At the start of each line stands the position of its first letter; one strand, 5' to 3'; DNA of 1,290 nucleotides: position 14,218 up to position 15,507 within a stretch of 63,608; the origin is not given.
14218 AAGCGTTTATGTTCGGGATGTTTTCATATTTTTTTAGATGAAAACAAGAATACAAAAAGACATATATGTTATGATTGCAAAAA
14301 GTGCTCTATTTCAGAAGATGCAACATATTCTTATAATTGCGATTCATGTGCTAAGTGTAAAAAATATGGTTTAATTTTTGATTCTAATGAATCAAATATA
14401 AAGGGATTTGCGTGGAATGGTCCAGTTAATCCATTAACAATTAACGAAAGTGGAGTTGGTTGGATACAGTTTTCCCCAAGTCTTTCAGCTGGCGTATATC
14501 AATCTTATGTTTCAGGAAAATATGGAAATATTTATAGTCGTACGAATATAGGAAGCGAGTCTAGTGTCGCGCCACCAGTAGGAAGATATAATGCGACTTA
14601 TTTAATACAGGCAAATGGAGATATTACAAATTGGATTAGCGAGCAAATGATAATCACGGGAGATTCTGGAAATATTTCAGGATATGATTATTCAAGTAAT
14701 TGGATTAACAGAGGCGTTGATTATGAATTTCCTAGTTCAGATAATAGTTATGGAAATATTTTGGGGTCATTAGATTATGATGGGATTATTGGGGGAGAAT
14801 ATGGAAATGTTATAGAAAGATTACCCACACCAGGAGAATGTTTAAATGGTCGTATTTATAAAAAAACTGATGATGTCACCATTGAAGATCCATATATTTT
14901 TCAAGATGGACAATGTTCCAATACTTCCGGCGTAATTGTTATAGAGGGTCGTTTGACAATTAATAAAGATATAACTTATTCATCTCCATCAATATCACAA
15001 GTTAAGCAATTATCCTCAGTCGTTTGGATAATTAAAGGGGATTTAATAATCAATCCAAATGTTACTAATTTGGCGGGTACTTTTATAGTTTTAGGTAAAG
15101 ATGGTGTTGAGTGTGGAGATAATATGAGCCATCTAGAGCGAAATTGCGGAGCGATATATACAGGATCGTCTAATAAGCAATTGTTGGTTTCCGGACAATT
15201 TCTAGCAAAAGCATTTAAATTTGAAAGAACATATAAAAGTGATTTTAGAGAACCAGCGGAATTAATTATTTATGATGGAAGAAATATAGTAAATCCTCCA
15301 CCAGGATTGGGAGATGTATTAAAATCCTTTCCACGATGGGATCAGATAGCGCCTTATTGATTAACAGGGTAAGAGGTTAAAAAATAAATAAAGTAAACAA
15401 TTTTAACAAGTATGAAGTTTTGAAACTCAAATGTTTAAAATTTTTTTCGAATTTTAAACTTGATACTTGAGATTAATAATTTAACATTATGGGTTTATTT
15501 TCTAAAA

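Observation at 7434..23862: Secretin-less type IV pilus machine fused into one co-oriented block with three giant Cys-rich surface proteins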

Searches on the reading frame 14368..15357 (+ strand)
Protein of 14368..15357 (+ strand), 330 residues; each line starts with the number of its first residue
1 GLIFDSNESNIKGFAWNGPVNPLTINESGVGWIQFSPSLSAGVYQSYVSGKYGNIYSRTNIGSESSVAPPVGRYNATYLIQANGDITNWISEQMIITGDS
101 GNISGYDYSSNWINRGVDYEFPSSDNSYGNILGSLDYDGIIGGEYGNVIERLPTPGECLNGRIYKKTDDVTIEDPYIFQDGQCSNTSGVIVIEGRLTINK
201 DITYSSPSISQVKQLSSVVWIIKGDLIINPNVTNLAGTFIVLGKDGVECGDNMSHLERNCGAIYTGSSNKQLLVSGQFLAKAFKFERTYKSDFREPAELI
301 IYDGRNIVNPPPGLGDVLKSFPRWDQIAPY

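Call 43: search_protein_families(library=pfam, alignment_id=A2, max_evalue=1)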
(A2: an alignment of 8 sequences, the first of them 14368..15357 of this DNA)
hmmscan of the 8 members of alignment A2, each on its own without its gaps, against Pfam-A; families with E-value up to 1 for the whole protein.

A. member 1, window:14368-15357:+ (330 aa): 1 family
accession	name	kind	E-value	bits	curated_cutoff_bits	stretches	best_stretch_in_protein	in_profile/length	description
PF14267.11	DUF4357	-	0.07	13.5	38.4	1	187-208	7-29/54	Domain of unknown function (DUF4357)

B. families by the number of members that match (of 8 scanned): 2 families
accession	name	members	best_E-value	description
PF23981.1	DUF7305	1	0.00015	Domain of unknown function (DUF7305)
PF14267.11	DUF4357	1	0.07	Domain of unknown function (DUF4357)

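Call 46: find_related_loci(query=A2, collection=genome_contigs, flank=10000)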
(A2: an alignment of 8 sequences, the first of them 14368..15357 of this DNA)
Query A2 (330 aa) in genome_contigs; peptide patterns used: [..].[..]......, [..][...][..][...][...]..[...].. (x = any residue, [..] = any of these).
50 stretches matched a pattern; 34 encode a relative of the query (tblastn E <= 1e-3); 32 distinct loci.
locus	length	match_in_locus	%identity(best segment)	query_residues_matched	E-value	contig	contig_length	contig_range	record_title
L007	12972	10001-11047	62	1-330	3e-140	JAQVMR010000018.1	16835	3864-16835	MAG: Patescibacteria group bacterium isolate STF1_138 NODE_8991_length_16835_cov_3.700622_Sandtown_F1, whole genome shot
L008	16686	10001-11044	61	1-330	4e-136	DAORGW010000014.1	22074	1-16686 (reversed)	MAG TPA_asm: bacterium isolate AMR_MDS_1220 NODE_1573_length_22074_cov_10.044643, whole genome shotgun sequence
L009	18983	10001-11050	65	1-330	3e-144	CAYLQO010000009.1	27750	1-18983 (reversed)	MAG TPA_asm: uncultured Gammaproteobacteria bacterium isolate binchicken_co153_18 genome assembly, contig: NODE_1865_len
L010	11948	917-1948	57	1-330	5e-121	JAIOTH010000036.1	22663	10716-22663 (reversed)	MAG: bacterium isolate SMBSF65 bin_70_k127_81291, whole genome shotgun sequence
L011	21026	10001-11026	51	1-330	2e-104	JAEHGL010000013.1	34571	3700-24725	Candidatus Komeilibacteria bacterium S5_K13 S5_K13__13, whole genome shotgun sequence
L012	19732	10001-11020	50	1-330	3e-103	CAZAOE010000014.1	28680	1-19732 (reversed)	MAG TPA_asm: uncultured Gammaproteobacteria bacterium isolate SRP178699_co1_436 genome assembly, contig: NODE_1782_lengt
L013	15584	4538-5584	47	1-330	3e-100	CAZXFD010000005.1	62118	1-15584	MAG TPA_asm: uncultured Gammaproteobacteria bacterium isolate SRP220891_co4_301 genome assembly, contig: NODE_680_length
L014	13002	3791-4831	46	1-330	7e-99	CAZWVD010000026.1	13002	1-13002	MAG TPA_asm: uncultured Gammaproteobacteria bacterium isolate SRP170004_co1_469 genome assembly, contig: NODE_7649_lengt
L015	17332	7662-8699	49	1-330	7e-97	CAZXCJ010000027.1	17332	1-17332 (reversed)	MAG TPA_asm: uncultured Gammaproteobacteria bacterium isolate binchicken_co243_180 genome assembly, contig: NODE_2576_le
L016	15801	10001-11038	46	1-330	3e-89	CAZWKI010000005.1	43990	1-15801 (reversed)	MAG TPA_asm: uncultured Gammaproteobacteria bacterium isolate SRP192927_co7_706 genome assembly, contig: NODE_1197_lengt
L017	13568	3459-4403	40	1-329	4e-58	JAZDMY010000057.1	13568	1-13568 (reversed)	MAG: bacterium isolate MEGAHIT-group-0.684 k141_20645689, whole genome shotgun sequence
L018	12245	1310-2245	35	6-324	7e-48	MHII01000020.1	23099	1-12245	MAG: Candidatus Buchananbacteria bacterium RIFCSPHIGHO2_02_FULL_39_17 rifcsphigho2_02_scaffold_3303, whole genome shotgu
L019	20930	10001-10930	34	1-325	2e-46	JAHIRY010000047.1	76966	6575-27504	MAG: Patescibacteria group bacterium isolate MM_PC_MetaG.mb.147 MM_PC_MetaG.mb.147_k141_1961699, whole genome shotgun se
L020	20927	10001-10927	33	11-324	9e-46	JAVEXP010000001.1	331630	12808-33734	MAG: Patescibacteria group bacterium isolate BF4_175 NODE_29_length_331630_cov_8.884239_Biofilm4, whole genome shotgun s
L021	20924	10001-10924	34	30-326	2e-45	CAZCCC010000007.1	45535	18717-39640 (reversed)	MAG TPA_asm: uncultured Gammaproteobacteria bacterium isolate SRP241326_co3_326 genome assembly, contig: NODE_1264_lengt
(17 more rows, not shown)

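Call 51: search_protein_representatives(alignment_id=A3)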
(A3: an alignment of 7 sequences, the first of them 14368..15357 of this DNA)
Query: 7 sequences, 349 profile positions. Proteins with E-value up to 0.001 (for the whole library): 1331; up to 1e-10: 544; up to 1e-30: 203. The best 150 are listed.
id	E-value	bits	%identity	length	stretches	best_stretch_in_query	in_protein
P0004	3.8e-200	680.9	-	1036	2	1-349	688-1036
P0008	3.1e-165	566.1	-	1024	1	1-349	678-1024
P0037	1.3e-139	481.8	-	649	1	1-349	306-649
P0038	3.6e-127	440.9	-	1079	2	1-349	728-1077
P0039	6.1e-125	433.5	-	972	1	1-349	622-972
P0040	1.8e-124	432.0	-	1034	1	1-349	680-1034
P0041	4.6e-117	407.6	-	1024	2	1-349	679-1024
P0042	7.2e-110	384.0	-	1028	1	1-349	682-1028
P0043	3.5e-101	355.4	-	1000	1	1-349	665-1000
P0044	1.3e-68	248.3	-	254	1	105-349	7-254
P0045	4.4e-60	220.2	-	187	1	158-349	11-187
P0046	1.8e-53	198.4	-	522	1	5-348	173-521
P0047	2.9e-50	187.9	-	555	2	1-348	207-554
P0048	5.0e-50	187.2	-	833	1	9-344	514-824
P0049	5.3e-50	187.1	-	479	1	4-348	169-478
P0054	1.4e-48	182.4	-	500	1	25-343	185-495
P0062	1.7e-47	178.9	-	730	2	16-348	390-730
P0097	2.1e-42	162.1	-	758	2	4-348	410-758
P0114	4.2e-40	154.5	-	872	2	1-341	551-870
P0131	9.3e-39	150.1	-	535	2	4-341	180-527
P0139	6.1e-38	147.4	-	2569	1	45-344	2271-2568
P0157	1.6e-36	142.8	-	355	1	12-342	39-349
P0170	3.3e-35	138.4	-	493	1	3-348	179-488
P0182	3.9e-34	134.9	-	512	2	10-346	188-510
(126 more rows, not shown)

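Call 59: search_solved_structures(query=A5, max_evalue=10)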
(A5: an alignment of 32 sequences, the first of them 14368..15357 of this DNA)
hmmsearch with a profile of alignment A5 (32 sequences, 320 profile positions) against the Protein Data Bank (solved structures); distinct sequences matched with E-value up to 10: 4.
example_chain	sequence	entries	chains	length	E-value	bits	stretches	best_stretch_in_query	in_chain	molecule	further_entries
9wwa_h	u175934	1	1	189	0.44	12.8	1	108-168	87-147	terminator protein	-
7nk2_F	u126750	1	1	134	1.1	11.6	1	26-76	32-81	Nanobody8202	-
6v72_A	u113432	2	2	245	2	10.7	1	179-212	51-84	Beta-lactamase II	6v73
6v3u_A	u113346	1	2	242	2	10.7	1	179-212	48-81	Beta-lactamase II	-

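Call 65: predict_structure(alignment_id=A5)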
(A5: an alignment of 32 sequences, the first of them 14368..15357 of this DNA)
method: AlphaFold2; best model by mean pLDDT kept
length: 330 residues; sequences in the alignment: 32
mean_pLDDT: 71.7   pTM: 0.65
mean pLDDT of the five models: 71.7, 69.6, 68.4, 67.6, 67.3
residues with pLDDT >= 90: 116; 70-90: 68; 50-70: 58; < 50: 88
segments of 3 or more residues with pLDDT < 50: 27-29, 38-93, 110-124, 126-128, 323-330
pLDDT, mean of each block of 10 residues (from residue 1): 60 57 54 49 29 40 43 40 39 60 65 37 49 81 95 95 97 96 93 98 92 94 98 96 90 83 90 87 81 72 82 77 41
secondary structure, 60 per line:
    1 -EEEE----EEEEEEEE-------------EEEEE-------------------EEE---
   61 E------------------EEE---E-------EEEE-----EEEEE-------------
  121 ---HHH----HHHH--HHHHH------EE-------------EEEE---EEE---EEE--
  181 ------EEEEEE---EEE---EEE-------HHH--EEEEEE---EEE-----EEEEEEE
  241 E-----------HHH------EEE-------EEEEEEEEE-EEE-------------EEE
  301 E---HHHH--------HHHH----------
elements in order: E2-5 E10-17 E31-35 E55-57 E80-82 E94-97 E103-107 H131-134 H137-141 E163-166 E170-172 E176-178 E187-192 E196-198 E202-204 E217-222 E226-228 E234-241 E262-264 E272-280 E282-284 E298-301 H305-308 H317-320

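Call 67: fold_search(model_id=the predicted structure, library=pdb)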
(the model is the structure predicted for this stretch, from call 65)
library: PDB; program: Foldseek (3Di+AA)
matches with E <= 10: 53; with E <= 0.001: 0
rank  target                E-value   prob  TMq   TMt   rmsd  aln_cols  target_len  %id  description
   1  9lhs                  1.9e-02  0.96  0.33  0.44  11.4       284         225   15  Crystal structure of an ice-binding protein from Candidatus Cryosericum odellii (released 2025-09-03)
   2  7ehk                  7.1e-02  0.92  0.32  0.45  11.1       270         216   13  Crystal structure of C107S mutant of FfIBP (released 2022-03-02)
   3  6bg8_A                7.5e-02  0.99  0.28  0.37   5.2       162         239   13  Shewanella frigidimarina ice-binding protein_1 DUF3494 Domain (released 2018-03-07)
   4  4nu2                  9.2e-02  0.80  0.29  0.40  10.9       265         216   13  Crystal structure of an ice-binding protein (FfIBP) from the Antarctic bacterium, Flavobacterium frigoris PS1 (released 2014-04-16)
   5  3wp9                  1.1e-01  0.95  0.26  0.37   7.4       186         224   15  Crystal structure of antifreeze protein from an Antarctic sea ice bacterium Colwellia sp. (released 2014-07-02)
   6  5uyt_B                1.1e-01  0.85  0.31  0.26  10.6       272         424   12  Crystal structure of ice binding protein from an Antarctic bacterium Flavobacteriaceae (released 2017-10-25)
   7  6qvi_B                2.2e-01  0.77  0.26  0.18   6.0       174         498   11  Crystal structure of competence-associated pilin ComZ from Thermus thermophilus (released 2019-05-29)
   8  6qvi_C                2.2e-01  0.60  0.21  0.15   7.5       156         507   11  Crystal structure of competence-associated pilin ComZ from Thermus thermophilus (released 2019-05-29)
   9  5uyt_A                2.3e-01  0.72  0.31  0.25  10.1       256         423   12  Crystal structure of ice binding protein from an Antarctic bacterium Flavobacteriaceae (released 2017-10-25)
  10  3vn3_A                3.5e-01  0.54  0.34  0.46  11.8       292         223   13  Fungal antifreeze protein exerts hyperactivity by constructing an inequable beta-helix (released 2012-06-06)
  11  8x0z                  3.7e-01  0.63  0.34  0.48  11.2       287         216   14  Crystal structure of A101C/A120C mutant of FfIBP (released 2024-11-13)
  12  9lhn_B                3.9e-01  0.44  0.29  0.40  11.6       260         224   14  Crystal structure of Ice binding protein from Candidatus Cryosericum odellii SMC5 (released 2025-09-03)
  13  3uyv_A                4.8e-01  0.12  0.21  0.28  13.7       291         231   10  Crystal structure of a glycosylated ice-binding protein (LeIBP) from Arctic yeast (released 2012-02-29)
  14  9li0_A                5.4e-01  0.30  0.28  0.38  10.5       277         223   14  Crystal structure of engineered ice-binding protein (M74I and A97V) from Candidatus Cryosericum odellii strain SMC5_16 (released 2025-09-03)
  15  9lhn_A                6.3e-01  0.80  0.34  0.47   5.0       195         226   16  Crystal structure of Ice binding protein from Candidatus Cryosericum odellii SMC5 (released 2025-09-03)
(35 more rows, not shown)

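Call 70: fold_search(model_id=the predicted structure, library=viral)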
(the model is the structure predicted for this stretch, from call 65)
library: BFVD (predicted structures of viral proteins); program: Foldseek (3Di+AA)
matches with E <= 10: 142; with E <= 0.001: 0
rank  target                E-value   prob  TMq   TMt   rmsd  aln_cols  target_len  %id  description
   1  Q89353                2.5e-01  0.03  0.12  0.05  23.4       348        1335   14  Chlorovirus glycoprotein repeat domain-containing protein [Paramecium bursaria Chlorella virus 1]
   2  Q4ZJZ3                2.7e-01  0.13  0.18  0.17  13.7       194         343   10  Protease inhibitor Egf1.5a [Microplitis demolitor bracovirus (isolate Webb)]
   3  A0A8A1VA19            2.8e-01  0.03  0.09  0.14  23.7       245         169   10  (no name in the UniProt tables at hand)
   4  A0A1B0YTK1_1          3.1e-01  0.05  0.13  0.04  23.5       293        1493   12  (no name in the UniProt tables at hand)
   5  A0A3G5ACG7            4.5e-01  0.33  0.26  0.23   8.2       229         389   11  DUF3494 domain-containing protein [Hyperionvirus sp.]
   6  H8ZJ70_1              5.5e-01  0.02  0.10  0.06  28.0       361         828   10  (no name in the UniProt tables at hand)
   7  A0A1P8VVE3            5.8e-01  0.03  0.10  0.10  28.4       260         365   14  (no name in the UniProt tables at hand)
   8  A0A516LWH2            6.1e-01  0.11  0.14  0.22  10.2       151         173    9  (no name in the UniProt tables at hand)
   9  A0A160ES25            8.8e-01  0.01  0.08  0.08  17.8       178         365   11  Putative F-box and FNIP repeat-containing protein [Powai lake megavirus]
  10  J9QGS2                9.8e-01  0.01  0.07  0.04  28.0       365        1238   10  YadA domain-containing protein [Pectobacterium phage My1]
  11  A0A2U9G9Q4            1.0e+00  0.08  0.14  0.26  10.3       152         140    8  Wsv250 [White spot syndrome virus]
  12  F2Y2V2                1.0e+00  0.02  0.09  0.08  35.5       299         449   13  (no name in the UniProt tables at hand)
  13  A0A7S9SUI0            1.1e+00  0.06  0.14  0.26  12.2       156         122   11  Uncharacterized protein [Virus NIOZ-UU159]
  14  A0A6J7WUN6            1.2e+00  0.05  0.10  0.08  14.3       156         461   13  Gp5/Type VI secretion system Vgr protein OB-fold domain-containing protein [uncultured Caudovirales phage]
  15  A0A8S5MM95            1.3e+00  0.02  0.10  0.16  14.4       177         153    7  Uncharacterized protein [Podoviridae sp. ctlpi2]
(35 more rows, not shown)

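Call 86: list_cluster_members(proteins=[P0046, P0054, P0062, P0097, P0114, P0131, P0139, P0157, P0170, P0182])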
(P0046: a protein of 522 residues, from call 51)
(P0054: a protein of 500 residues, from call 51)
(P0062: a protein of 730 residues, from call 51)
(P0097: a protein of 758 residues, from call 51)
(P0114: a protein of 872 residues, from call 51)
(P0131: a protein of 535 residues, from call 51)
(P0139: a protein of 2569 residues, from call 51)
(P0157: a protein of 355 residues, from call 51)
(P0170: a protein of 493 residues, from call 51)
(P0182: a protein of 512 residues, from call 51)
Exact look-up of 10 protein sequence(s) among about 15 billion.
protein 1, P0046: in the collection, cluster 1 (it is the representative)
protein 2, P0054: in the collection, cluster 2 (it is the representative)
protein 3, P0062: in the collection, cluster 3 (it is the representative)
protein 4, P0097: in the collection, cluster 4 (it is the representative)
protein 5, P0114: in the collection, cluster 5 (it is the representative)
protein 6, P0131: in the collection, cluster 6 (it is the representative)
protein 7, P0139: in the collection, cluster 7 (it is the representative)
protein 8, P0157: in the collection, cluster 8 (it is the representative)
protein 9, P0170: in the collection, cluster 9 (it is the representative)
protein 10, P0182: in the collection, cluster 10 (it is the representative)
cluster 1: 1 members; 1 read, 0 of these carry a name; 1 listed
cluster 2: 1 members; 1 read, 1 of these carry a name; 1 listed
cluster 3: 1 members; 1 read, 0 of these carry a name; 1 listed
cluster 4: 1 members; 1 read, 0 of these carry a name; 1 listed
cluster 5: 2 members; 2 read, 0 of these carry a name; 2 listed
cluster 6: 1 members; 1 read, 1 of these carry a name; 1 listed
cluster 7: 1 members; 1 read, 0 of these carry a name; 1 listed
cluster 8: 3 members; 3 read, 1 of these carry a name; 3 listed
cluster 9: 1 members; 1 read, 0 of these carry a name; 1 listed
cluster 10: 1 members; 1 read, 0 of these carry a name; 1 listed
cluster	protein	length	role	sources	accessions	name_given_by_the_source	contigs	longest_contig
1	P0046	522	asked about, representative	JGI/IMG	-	-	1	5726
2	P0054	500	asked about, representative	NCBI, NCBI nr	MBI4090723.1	MAG: hypothetical protein HY422_01750, partial [Candidatus Komeilibacteria bacterium] | hypothetical protein [Candidatus Komeilibacteria bacterium]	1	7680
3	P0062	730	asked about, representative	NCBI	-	-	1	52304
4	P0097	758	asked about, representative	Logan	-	-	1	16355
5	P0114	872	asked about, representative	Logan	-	-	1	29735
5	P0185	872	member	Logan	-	-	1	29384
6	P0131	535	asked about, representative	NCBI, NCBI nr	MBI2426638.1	MAG: hypothetical protein HYV34_02220 [Candidatus Kerfeldbacteria bacterium] | hypothetical protein [Candidatus Kerfeldbacteria bacterium]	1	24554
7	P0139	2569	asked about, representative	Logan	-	-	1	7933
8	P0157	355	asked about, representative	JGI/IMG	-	hypothetical protein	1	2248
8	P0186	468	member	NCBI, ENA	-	-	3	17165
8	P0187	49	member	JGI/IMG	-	-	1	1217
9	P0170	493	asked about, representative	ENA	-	-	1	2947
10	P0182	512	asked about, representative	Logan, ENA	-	-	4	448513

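Call 90: find_encoding_contigs(protein=P0182, flank=8000, max_places=1)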
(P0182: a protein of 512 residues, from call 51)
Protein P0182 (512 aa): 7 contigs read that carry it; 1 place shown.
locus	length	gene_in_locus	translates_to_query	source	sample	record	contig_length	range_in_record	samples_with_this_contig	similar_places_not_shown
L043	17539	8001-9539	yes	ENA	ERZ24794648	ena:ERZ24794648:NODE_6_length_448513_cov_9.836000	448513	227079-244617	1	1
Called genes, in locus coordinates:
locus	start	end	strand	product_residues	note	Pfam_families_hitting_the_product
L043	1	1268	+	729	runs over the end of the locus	-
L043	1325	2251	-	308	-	PF13860:FlgD_ig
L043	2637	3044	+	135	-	-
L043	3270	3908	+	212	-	-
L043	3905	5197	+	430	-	PF08843:AbiEii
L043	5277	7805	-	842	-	PF02415:Chlam_PMP (faint), PF13229:Beta_helix (weak), PF01551:Peptidase_M23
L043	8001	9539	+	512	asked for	-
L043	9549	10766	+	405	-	PF11104:PilM_2, PF25216:Volactin (faint), PF06723:MreB_Mbl (faint), PF11104:PilM_2, PF08841:DDR (faint), PF14450:FtsA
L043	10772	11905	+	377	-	-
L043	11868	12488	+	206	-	-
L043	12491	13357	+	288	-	PF00041:fn3 (faint)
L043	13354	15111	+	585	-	PF05157:MshEN, PF00437:T2SSE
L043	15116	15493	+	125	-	PF00072:Response_reg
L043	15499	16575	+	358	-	PF00437:T2SSE (weak)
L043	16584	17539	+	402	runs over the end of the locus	PF28597:T2SSF_N (weak), PF00482:T2SSF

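Call 91: find_encoding_contigs(protein=P0062, flank=8000, max_places=1)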
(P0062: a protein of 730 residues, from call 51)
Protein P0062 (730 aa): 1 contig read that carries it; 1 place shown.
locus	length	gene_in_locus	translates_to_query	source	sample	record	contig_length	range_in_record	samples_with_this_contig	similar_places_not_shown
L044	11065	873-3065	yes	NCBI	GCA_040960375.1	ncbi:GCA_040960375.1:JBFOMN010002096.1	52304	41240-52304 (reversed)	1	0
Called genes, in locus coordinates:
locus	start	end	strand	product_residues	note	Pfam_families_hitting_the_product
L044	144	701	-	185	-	PF04011:LemA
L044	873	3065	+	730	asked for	-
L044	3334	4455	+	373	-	PF06723:MreB_Mbl (faint), PF11104:PilM_2, PF14450:FtsA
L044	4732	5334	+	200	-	-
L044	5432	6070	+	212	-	-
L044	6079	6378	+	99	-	-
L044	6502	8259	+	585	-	PF05157:MshEN, PF00437:T2SSE, PF13555:AAA_29 (faint)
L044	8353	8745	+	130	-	PF00072:Response_reg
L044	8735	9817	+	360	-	PF00437:T2SSE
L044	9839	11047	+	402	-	PF28597:T2SSF_N, PF00482:T2SSF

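Call 92: find_encoding_contigs(protein=P0114, flank=8000, max_places=1)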
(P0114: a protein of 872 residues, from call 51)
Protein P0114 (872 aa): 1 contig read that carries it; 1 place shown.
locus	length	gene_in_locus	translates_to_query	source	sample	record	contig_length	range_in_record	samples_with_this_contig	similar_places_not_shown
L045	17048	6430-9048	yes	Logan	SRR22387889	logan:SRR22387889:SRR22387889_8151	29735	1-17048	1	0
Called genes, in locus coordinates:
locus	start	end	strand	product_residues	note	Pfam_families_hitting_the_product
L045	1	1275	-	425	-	?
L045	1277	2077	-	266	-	-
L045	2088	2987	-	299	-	PF01435:Peptidase_M48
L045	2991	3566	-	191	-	PF04011:LemA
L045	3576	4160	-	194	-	-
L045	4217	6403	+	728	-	-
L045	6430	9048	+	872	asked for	-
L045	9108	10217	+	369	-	PF11104:PilM_2, PF08841:DDR (faint), PF06723:MreB_Mbl (faint), PF11104:PilM_2, PF14450:FtsA, PF25216:Volactin (weak)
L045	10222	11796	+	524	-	-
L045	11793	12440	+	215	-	-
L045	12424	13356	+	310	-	PF25833:Fn3_SaeA_3rd (faint)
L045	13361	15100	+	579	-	PF05157:MshEN, PF00437:T2SSE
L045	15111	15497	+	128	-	PF00072:Response_reg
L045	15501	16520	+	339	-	PF00437:T2SSE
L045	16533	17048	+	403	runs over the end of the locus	PF28597:T2SSF_N, PF00482:T2SSF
